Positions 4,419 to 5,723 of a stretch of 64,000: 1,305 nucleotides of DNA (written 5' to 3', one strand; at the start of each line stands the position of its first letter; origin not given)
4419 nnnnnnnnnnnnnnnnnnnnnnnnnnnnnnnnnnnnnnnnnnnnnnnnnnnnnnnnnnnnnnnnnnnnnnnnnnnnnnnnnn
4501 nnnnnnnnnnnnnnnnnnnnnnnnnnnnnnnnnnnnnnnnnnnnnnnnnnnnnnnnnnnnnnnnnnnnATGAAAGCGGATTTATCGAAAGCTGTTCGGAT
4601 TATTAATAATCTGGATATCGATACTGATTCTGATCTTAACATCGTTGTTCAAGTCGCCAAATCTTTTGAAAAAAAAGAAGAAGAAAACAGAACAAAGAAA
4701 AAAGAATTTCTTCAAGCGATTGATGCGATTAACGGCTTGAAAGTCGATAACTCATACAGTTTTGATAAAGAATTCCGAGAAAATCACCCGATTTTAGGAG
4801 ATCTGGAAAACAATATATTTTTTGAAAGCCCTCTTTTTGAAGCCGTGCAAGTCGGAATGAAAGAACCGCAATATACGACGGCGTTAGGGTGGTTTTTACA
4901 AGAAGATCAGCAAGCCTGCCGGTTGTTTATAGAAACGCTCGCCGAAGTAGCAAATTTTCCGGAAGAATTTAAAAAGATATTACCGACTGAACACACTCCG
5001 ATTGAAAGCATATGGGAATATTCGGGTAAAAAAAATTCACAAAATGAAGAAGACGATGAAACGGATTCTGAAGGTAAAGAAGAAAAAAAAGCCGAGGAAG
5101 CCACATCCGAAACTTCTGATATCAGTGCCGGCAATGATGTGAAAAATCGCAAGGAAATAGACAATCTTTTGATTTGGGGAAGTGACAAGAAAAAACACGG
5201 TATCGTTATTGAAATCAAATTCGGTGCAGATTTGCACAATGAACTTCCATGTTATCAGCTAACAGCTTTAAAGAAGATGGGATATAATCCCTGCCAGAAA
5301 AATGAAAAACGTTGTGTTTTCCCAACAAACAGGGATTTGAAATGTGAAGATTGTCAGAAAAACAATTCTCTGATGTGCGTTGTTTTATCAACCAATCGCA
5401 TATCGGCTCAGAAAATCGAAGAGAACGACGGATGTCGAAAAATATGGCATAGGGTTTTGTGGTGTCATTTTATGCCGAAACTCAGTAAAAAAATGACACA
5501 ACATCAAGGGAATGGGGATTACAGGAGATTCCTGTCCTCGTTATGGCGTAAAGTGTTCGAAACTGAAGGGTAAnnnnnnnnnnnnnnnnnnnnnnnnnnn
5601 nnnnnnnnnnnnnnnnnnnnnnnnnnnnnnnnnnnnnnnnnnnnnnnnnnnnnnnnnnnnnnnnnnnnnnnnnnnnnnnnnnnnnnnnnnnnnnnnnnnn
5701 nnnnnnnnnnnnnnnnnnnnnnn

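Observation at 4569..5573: Putative PD-(D/E)xK nuclease with a C-terminal cysteine cluster in the AT-rich cassette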

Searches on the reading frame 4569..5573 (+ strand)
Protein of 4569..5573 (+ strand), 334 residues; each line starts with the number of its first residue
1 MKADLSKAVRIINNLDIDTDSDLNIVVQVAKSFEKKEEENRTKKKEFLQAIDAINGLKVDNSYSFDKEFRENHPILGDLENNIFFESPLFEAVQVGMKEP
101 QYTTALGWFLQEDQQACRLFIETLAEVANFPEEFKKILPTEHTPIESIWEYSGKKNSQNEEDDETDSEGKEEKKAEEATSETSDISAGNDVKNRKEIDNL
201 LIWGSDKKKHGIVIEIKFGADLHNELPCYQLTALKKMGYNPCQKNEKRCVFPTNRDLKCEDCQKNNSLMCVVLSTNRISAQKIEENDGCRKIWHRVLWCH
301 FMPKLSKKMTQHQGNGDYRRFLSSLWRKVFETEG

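Call 3: search_protein_families(library=pfam, proteins=[window:4569-5573:+], max_evalue=0.1)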
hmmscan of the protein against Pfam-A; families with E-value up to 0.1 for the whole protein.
window:4569-5573:+ (334 aa): 1 family
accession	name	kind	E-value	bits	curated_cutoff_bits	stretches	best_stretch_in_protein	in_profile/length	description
PF08615.16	RNase_H2_suC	-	0.036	14.8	20.8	1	151-209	55-113/133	Ribonuclease H2 non-catalytic subunit (Ylr154p-like)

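Call 4: search_protein_families(library=padloc, proteins=[window:4569-5573:+], max_evalue=0.1)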
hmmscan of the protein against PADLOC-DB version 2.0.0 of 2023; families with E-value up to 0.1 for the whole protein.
window:4569-5573:+ (334 aa): 0 families

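Call 6: find_homologous_proteins(query=window:4569-5573:+, max_evalue=0.001)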
Query window:4569-5573:+ (334 aa): 12 proteins with E <= 0.001 among 1044 candidates.
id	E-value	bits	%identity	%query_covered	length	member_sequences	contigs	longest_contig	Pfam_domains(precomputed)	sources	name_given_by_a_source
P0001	1.3e-224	763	100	100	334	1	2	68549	-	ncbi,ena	-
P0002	8.0e-160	550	86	83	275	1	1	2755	-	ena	-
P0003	3.6e-149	515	70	99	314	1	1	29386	-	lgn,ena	-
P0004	1.6e-148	512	73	99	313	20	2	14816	-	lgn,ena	-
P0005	1.7e-142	493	65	100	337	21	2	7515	-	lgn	-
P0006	1.6e-140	486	65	100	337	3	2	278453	-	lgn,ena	-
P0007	2.8e-125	436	61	99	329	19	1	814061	-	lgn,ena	-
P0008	1.5e-122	427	62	99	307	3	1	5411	-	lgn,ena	-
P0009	7.2e-114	399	61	99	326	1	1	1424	-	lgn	-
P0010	2.1e-76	275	46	96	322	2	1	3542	-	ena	-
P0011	4.6e-75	271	54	79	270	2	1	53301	-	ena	-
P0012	1.3e-49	187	39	98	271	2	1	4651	-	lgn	-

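Call 7: search_protein_families(library=ncbifam, proteins=[window:4569-5573:+], max_evalue=0.1)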
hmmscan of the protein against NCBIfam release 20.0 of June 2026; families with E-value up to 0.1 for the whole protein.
window:4569-5573:+ (334 aa): 0 families

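Call 8: search_protein_families(library=phrogs, proteins=[window:4569-5573:+], max_evalue=0.1)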
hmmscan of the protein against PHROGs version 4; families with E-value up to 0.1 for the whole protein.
window:4569-5573:+ (334 aa): 2 families
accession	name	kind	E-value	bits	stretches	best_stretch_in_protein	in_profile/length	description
phrog_2435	-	unknown function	0.019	16.3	1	14-52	5-43/55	-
phrog_6167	-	unknown function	0.05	14.7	0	99-143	3-44/114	-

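Call 9: search_solved_structures(query=window:4569-5573:+, max_evalue=10)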
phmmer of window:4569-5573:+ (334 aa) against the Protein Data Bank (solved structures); distinct sequences matched with E-value up to 10: 2.
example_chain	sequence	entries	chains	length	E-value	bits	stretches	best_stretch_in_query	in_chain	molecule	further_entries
1ust_A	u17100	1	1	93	0.23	14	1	36-99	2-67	HISTONE H1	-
1uhm_A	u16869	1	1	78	1.2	11.6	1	42-99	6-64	Histone H1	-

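Call 14: find_encoding_contigs(protein=P0007, flank=8000, max_places=2)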
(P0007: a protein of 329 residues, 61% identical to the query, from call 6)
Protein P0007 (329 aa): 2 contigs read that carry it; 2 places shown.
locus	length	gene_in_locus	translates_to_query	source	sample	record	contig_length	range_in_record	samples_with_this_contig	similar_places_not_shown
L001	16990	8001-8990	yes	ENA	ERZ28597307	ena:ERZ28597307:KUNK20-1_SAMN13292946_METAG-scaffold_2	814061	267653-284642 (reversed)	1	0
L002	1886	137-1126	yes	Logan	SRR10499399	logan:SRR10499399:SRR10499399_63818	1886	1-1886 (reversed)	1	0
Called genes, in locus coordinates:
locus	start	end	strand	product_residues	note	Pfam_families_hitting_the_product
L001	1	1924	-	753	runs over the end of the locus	PF00270:DEAD, PF04851:ResIII, PF18766:SWI2_SNF2, PF00271:Helicase_C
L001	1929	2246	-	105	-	-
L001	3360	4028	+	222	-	-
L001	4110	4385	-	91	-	-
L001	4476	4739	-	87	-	-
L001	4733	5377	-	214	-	PF00023:Ank (faint), PF13637:Ank_4 (faint), PF12796:Ank_2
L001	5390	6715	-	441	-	PF11074:DUF2779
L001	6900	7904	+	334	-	PF13280:WYL, PF25583:WCX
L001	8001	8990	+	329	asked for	-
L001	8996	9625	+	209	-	-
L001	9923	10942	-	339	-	-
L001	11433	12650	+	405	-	PF14281:PDDEXK_4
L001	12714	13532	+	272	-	-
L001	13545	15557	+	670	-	PF24521:Ank_KRIT1 (faint), PF12796:Ank_2, PF13606:Ank_3 (faint), PF13637:Ank_4 (weak), PF12796:Ank_2, PF13857:Ank_5, PF00023:Ank (weak), PF12796:Ank_2 (weak), +1 more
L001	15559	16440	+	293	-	-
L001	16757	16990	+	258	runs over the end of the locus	-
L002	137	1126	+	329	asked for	-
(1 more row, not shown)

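Call 15: find_encoding_contigs(protein=P0006, flank=8000, max_places=2)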
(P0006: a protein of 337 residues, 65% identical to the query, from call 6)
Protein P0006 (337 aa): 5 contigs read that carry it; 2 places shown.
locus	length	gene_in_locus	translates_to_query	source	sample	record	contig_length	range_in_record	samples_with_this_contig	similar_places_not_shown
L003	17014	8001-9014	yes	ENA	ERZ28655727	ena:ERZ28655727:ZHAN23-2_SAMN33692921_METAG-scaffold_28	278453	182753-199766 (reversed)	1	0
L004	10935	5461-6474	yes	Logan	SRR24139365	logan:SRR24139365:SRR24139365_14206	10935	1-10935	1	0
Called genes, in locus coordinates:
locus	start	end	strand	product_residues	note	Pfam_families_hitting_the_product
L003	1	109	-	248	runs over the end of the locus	PF05013:FGase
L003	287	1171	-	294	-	-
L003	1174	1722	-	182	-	PF23913:DUF7255 (faint)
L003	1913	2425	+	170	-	-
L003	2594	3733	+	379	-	PF12796:Ank_2, PF13637:Ank_4 (weak), PF13857:Ank_5, PF00023:Ank (weak), PF24521:Ank_KRIT1 (weak), PF13637:Ank_4, PF13857:Ank_5 (weak), PF00023:Ank (weak), +1 more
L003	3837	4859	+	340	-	PF13637:Ank_4 (faint), PF13857:Ank_5 (faint), PF12796:Ank_2 (faint)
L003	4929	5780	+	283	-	PF13637:Ank_4 (faint), PF12796:Ank_2 (faint), PF13857:Ank_5 (faint), PF00023:Ank (faint), PF13606:Ank_3 (faint)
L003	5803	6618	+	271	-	PF00023:Ank (faint), PF13606:Ank_3 (faint), PF13857:Ank_5 (faint), PF12796:Ank_2 (weak)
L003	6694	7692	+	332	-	PF13280:WYL, PF25583:WCX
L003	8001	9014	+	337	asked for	-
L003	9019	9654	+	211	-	-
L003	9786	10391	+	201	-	-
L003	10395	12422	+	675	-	PF08308:PEGA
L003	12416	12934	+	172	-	-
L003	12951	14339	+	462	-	-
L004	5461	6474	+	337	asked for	-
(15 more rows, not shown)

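Call 16: find_encoding_contigs(protein=P0011, flank=8000, max_places=2)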
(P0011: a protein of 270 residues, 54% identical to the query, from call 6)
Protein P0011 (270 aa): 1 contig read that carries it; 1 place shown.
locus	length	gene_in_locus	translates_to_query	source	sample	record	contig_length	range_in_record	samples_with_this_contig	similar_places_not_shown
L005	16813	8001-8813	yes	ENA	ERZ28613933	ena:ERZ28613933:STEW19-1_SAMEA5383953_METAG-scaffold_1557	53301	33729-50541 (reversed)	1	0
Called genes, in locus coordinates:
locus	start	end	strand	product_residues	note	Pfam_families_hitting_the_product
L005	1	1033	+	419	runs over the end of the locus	PF12796:Ank_2 (weak), PF12796:Ank_2, PF13857:Ank_5 (weak), PF12796:Ank_2, PF13637:Ank_4, PF00023:Ank (weak), PF13857:Ank_5, PF13637:Ank_4 (weak), +2 more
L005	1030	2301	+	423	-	PF10263:SprT-like (weak)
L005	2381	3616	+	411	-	PF10263:SprT-like (weak)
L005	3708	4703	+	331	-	PF12796:Ank_2 (faint), PF13637:Ank_4 (faint), PF13857:Ank_5 (faint)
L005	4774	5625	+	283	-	PF13637:Ank_4 (faint), PF13857:Ank_5 (faint), PF00023:Ank (faint), PF13606:Ank_3 (faint), PF12796:Ank_2 (weak)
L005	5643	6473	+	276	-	PF00023:Ank (faint), PF13606:Ank_3 (faint), PF13857:Ank_5 (faint), PF12796:Ank_2 (weak), PF13637:Ank_4 (weak)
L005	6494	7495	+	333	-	PF13280:WYL, PF25583:WCX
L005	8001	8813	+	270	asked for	-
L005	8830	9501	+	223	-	-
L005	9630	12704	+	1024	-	-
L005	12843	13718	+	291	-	PF02463:SMC_N (faint), PF00005:ABC_tran (weak), PF13304:AAA_21, PF13175:AAA_15 (weak)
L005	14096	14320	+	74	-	-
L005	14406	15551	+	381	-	PF12796:Ank_2, PF13606:Ank_3 (faint), PF13637:Ank_4, PF00023:Ank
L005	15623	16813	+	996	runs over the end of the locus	-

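Call 17: predict_structure(alignment_id=A1)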
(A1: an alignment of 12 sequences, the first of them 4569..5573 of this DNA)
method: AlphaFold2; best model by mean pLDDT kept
length: 334 residues; sequences in the alignment: 12
mean_pLDDT: 72.9   pTM: 0.67
mean pLDDT of the five models: 72.9, 69.7, 68.9, 68.2, 68.1
residues with pLDDT >= 90: 70; 70-90: 141; 50-70: 74; < 50: 49
segments of 3 or more residues with pLDDT < 50: 1-3, 92-95, 153-193
pLDDT, mean of each block of 10 residues (from residue 1): 57 61 67 77 79 63 69 78 83 55 87 94 95 91 89 41 31 30 32 66 91 85 75 89 68 66 77 88 83 88 90 82 86 58
secondary structure, 60 per line:
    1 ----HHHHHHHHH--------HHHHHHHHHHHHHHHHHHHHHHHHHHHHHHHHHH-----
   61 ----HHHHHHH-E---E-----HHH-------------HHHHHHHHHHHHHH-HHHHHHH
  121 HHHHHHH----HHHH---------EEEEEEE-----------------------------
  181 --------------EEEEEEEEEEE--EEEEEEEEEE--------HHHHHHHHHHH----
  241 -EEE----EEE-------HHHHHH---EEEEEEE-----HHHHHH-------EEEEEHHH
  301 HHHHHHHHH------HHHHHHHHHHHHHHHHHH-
elements in order: H5-13 H22-55 H65-71 H99-112 H114-127 H132-135 E145-151 E195-205 E208-217 H226-236 E242-244 E249-251 H259-264 E268-274 H280-285 E293-297 H298-309 H316-333

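Call 22: fold_search(model_id=the predicted structure, library=pdb)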
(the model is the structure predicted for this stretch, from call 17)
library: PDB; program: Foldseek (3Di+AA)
matches with E <= 10: 287; with E <= 0.001: 0
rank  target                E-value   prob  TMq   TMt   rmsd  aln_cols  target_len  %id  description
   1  4f0p_B                2.8e-03  0.94  0.22  0.17  12.7       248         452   10  MspJI Restriction Endonuclease - P31 Form (released 2012-08-08)
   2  4f0q_D                5.4e-03  0.89  0.21  0.17  11.8       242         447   12  MspJI Restriction Endonuclease - P21 Form (released 2012-08-08)
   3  4f0p_A                6.0e-03  0.91  0.23  0.18  10.9       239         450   12  MspJI Restriction Endonuclease - P31 Form (released 2012-08-08)
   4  4f0p_C                6.9e-02  0.44  0.21  0.17  10.4       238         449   11  MspJI Restriction Endonuclease - P31 Form (released 2012-08-08)
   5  1xmx                  9.3e-02  0.51  0.17  0.16   6.3       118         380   13  Crystal structure of protein VC1899 from Vibrio cholerae (released 2004-11-16)
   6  9u49_A                1.5e-01  0.25  0.14  0.12   9.8       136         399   14  crystal structure of Cdn1 in complex with cA4 (released 2026-02-04)
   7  6xl1_A                2.3e-01  0.16  0.11  0.10   8.4       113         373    8  crystal structure of cA4-activated Card1(D294N) (released 2020-12-30)
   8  8bao_B                4.0e-01  0.15  0.14  0.13  11.3       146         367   12  Dysgonamonadaceae bacterium CRISPR ancillary nuclease 2 (released 2022-11-30)
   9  4dad                  6.7e-01  0.09  0.10  0.20  10.1        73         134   15  Crystal structure of a Putative pilus assembly-related protein (BPSS2195) from Burkholderia pseudomallei K96243 at 2.50  (released 2012-01-25)
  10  2fok_A                6.7e-01  0.07  0.13  0.09  10.7       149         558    9  STRUCTURE OF RESTRICTION ENDONUCLEASE FOKI (released 1998-06-17)
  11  8bao_A                8.0e-01  0.12  0.14  0.13  11.4       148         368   13  Dysgonamonadaceae bacterium CRISPR ancillary nuclease 2 (released 2022-11-30)
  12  1d02_B                8.0e-01  0.10  0.16  0.24  10.5       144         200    9  CRYSTAL STRUCTURE OF MUNI RESTRICTION ENDONUCLEASE IN COMPLEX WITH COGNATE DNA (released 2000-03-08)
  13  4oc8_A                1.1e+00  0.07  0.15  0.14   9.1       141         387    6  DNA modification-dependent restriction endonuclease AspBHI (released 2014-03-19)
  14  1d02_A                1.2e+00  0.09  0.18  0.26   8.7       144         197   11  CRYSTAL STRUCTURE OF MUNI RESTRICTION ENDONUCLEASE IN COMPLEX WITH COGNATE DNA (released 2000-03-08)
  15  5inn_B                1.3e+00  0.08  0.13  0.17   6.4        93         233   13  Mouse Tdp2 D358N protein, apo state with increased disorder amongst variable DNA-binding grasp conformations (released 2016-04-27)
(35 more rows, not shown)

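Call 26: search_solved_structures(query=A1, max_evalue=10, show_alignments=2)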
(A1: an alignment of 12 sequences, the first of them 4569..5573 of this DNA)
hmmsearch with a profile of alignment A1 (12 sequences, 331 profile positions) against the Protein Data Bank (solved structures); distinct sequences matched with E-value up to 10: 5.
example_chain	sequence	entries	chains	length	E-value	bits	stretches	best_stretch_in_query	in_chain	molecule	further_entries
5g06_I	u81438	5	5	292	1.3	11.5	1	155-240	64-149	EXOSOME COMPLEX COMPONENT CSL4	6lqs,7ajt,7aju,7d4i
5c0w_I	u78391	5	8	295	1.3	11.4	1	155-240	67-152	Exosome complex component CSL4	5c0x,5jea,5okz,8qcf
4oo1_I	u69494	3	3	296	1.3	11.4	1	155-240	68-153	Exosome complex component CSL4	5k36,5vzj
4ifd_I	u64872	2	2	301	1.3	11.4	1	155-240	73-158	Exosome complex component CSL4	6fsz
2xv7_A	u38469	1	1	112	1.9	10.9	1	252-278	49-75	VASCULAR ENDOTHELIAL GROWTH FACTOR D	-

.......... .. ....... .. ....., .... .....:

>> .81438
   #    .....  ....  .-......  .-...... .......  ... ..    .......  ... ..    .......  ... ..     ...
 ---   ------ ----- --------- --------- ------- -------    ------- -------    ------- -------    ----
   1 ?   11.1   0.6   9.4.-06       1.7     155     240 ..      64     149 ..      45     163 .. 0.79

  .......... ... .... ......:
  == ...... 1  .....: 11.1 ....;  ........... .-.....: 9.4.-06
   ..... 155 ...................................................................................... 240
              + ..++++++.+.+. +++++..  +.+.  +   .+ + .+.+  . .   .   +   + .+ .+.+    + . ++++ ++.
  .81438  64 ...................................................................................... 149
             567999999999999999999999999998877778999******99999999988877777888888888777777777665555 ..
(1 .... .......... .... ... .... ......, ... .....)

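Call 33: find_related_loci(query=A1, collection=genome_contigs, flank=8000)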
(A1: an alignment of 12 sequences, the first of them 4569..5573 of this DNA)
Query A1 (334 aa) in genome_contigs; peptide patterns used: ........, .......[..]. (x = any residue, [..] = any of these).
32 stretches matched a pattern; 1 encode a relative of the query (tblastn E <= 1e-3); 1 distinct loci.
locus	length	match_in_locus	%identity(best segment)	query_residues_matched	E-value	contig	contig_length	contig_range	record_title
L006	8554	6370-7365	64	1-333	1e-141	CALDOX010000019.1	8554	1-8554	MAG TPA_asm: uncultured Alphaproteobacteria bacterium isolate SRR6425755_bin.60_CONCOCT_v1.1_MAG genome assembly, contig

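Call 40: search_protein_representatives(alignment_id=A1)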
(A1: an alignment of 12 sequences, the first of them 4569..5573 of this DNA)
Query: 12 sequences, 331 profile positions. Proteins with E-value up to 0.001 (for the whole library): 26; up to 1e-10: 14; up to 1e-30: 3. The best 26 are listed.
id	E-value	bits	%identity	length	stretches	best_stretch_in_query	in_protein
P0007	2.5e-165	566.1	-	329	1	1-331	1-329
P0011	6.1e-119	413.6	-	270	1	58-328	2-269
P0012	2.3e-104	365.6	-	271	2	1-238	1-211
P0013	5.3e-24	101.5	-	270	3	35-128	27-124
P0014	6.3e-17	78.3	-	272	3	42-151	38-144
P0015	7.9e-17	77.9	-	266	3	22-129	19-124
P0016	5.6e-15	71.8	-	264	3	55-125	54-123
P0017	7.0e-15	71.5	-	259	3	19-123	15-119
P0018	8.0e-15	71.3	-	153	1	2-125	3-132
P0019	6.4e-13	65.1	-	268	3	7-127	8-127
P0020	1.1e-12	64.3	-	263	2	65-125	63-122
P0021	2.5e-12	63.1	-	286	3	63-145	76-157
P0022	5.1e-12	62.1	-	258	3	261-327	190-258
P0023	7.3e-11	58.3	-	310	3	36-121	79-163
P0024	4.2e-10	55.8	-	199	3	185-232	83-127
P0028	3.1e-05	39.8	-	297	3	158-232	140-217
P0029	3.3e-05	39.7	-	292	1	183-306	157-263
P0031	9.0e-05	38.3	-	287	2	176-234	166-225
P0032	9.6e-05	38.2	-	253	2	193-326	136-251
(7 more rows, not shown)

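Call 41: search_protein_families(library=pfam, proteins=[P0013, P0014, P0015, P0016, P0019, P0021, P0023, P0028, P0029, P0031], max_evalue=0.1)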
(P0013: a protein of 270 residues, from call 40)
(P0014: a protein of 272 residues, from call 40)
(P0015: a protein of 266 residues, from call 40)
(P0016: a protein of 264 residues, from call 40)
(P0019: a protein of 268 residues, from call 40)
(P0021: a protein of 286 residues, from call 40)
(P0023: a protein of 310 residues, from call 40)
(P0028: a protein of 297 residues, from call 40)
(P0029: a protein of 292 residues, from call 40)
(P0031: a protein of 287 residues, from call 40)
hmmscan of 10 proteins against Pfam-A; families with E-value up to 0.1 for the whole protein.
P0013 (270 aa): 0 families

P0014 (272 aa): 0 families

P0015 (266 aa): 2 families
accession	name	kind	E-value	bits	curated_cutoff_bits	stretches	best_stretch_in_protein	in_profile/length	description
PF14281.12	PDDEXK_4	-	4.5e-07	30.4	22.3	1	106-238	33-165/183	PD-(D/E)XK nuclease superfamily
PF08378.17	NERD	-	0.097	13.6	22.1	0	132-170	20-55/111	Nuclease-related domain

P0016 (264 aa): 3 families
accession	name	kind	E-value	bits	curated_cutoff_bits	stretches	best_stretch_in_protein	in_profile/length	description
PF14281.12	PDDEXK_4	-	6.2e-08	33.2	22.3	1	108-243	26-170/183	PD-(D/E)XK nuclease superfamily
PF00619.27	CARD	-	0.003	18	23.9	1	92-124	42-74/85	Caspase recruitment domain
PF07255.17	Benyvirus_14KDa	-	0.0059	17.1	28.1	0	22-76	53-105/125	Benyvirus 14KDa protein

P0019 (268 aa): 0 families

P0021 (286 aa): 2 families
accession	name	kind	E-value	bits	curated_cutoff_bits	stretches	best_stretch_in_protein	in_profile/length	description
PF14281.12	PDDEXK_4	-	5.8e-07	30.1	22.3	1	93-256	13-165/183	PD-(D/E)XK nuclease superfamily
PF24419.1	Cupin_NOL9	-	0.022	14.7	27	0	24-75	85-137/152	Polynucleotide 5'-hydroxyl-kinase NOL9, N-terminal domain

P0023 (310 aa): 1 family
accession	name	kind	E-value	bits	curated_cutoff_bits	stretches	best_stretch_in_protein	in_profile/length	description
PF08378.17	NERD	-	0.073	14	22.1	1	183-211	28-56/111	Nuclease-related domain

P0028 (297 aa): 1 family
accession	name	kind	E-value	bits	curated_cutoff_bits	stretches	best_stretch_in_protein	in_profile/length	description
PF14281.12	PDDEXK_4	-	7e-07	29.8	22.3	1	124-283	35-181/183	PD-(D/E)XK nuclease superfamily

P0029 (292 aa): 1 family
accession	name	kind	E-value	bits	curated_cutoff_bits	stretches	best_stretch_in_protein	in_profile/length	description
PF14281.12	PDDEXK_4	-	2.4e-08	34.6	22.3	1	112-259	26-159/183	PD-(D/E)XK nuclease superfamily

P0031 (287 aa): 2 families
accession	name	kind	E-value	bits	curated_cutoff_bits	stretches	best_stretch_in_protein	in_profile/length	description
PF14281.12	PDDEXK_4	-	2.5e-11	44.3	22.3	1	118-238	12-132/183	PD-(D/E)XK nuclease superfamily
PF13588.12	HSDR_N_2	-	0.068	13.7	25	0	155-222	9-76/110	Type I restriction enzyme R protein N terminus (HSDR_N)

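Call 43: search_protein_families(library=pfam, alignment_id=A4, max_evalue=0.01)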
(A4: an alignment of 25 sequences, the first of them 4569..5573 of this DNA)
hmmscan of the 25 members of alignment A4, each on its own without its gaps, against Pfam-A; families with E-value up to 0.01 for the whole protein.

A. member 1, window:4569-5573:+ (334 aa): 0 families

B. families by the number of members that match (of 25 scanned): 5 families
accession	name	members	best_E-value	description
PF14281.12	PDDEXK_4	11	2.5e-11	PD-(D/E)XK nuclease superfamily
PF05977.19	MFS_3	1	0.0013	Transmembrane secretion effector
PF00619.27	CARD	1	0.003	Caspase recruitment domain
PF07255.17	Benyvirus_14KDa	1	0.0059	Benyvirus 14KDa protein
PF11079.13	YqhG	1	0.0072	Bacterial protein YqhG of unknown function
